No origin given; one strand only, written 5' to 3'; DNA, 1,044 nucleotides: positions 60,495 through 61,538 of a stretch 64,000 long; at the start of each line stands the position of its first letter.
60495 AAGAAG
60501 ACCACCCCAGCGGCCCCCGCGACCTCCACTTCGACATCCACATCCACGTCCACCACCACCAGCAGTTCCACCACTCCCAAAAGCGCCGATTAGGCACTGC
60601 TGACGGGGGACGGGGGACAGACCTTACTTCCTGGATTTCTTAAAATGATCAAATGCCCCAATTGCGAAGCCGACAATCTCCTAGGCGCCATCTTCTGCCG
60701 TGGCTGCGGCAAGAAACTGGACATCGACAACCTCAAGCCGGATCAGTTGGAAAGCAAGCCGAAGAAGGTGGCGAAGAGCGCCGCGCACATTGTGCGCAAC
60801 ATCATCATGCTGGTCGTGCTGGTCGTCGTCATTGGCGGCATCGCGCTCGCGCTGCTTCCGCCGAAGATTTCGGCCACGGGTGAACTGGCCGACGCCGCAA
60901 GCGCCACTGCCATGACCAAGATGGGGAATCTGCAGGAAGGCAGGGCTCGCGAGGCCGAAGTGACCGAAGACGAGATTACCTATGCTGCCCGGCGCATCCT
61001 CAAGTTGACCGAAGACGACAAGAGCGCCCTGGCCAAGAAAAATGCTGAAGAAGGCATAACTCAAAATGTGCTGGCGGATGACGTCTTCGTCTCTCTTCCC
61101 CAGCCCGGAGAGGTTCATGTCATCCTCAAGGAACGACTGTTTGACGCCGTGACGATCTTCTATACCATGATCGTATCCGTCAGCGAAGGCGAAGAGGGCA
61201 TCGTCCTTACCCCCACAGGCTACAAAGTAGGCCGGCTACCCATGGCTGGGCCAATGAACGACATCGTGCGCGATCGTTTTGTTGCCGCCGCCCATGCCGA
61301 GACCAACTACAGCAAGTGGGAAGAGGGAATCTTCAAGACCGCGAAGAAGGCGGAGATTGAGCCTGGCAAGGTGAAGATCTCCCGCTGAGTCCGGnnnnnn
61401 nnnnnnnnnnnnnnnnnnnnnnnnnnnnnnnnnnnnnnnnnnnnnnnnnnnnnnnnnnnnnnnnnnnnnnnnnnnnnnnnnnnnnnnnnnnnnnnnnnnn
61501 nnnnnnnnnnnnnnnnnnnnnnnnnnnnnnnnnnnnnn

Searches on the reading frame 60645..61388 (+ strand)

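Call 21: search_protein_families(library=pfam, proteins=[window:60645-61388:+], max_evalue=0.01)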
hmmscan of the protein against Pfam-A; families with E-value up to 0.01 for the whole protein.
window:60645-61388:+ (247 aa): 3 families
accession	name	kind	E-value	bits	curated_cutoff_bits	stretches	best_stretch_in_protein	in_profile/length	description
PF13240.11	Zn_Ribbon_1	-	3.7e-05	23.8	25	1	3-25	1-23/23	zinc-ribbon domain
PF13248.11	Zn_ribbon_3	-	0.00046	20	27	1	1-25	2-26/26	zinc-ribbon domain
PF12773.13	DZR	-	0.00053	20.5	27.3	1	4-26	1-23/45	Double zinc ribbon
